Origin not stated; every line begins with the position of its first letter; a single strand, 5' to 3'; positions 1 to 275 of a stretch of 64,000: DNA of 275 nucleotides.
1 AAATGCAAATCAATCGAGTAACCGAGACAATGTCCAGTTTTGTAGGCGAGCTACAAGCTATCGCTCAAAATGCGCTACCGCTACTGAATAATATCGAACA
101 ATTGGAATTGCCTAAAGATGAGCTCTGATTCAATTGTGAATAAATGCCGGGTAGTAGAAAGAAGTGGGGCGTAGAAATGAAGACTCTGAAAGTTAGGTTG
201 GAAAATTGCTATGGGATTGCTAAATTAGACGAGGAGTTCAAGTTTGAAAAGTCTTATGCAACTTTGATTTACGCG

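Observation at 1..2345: RloC/PrrC-like ABC ATPase operon (truncated at window start) directly abutting the inserted element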

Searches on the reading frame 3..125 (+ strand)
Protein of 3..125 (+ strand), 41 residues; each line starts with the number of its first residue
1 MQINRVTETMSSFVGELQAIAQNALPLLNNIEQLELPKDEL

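Call 15: find_homologous_proteins(query=window:3-125:+, max_evalue=10)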
Query seq(41 aa): no candidate shares three 5-residue words with the query. No homologue found.
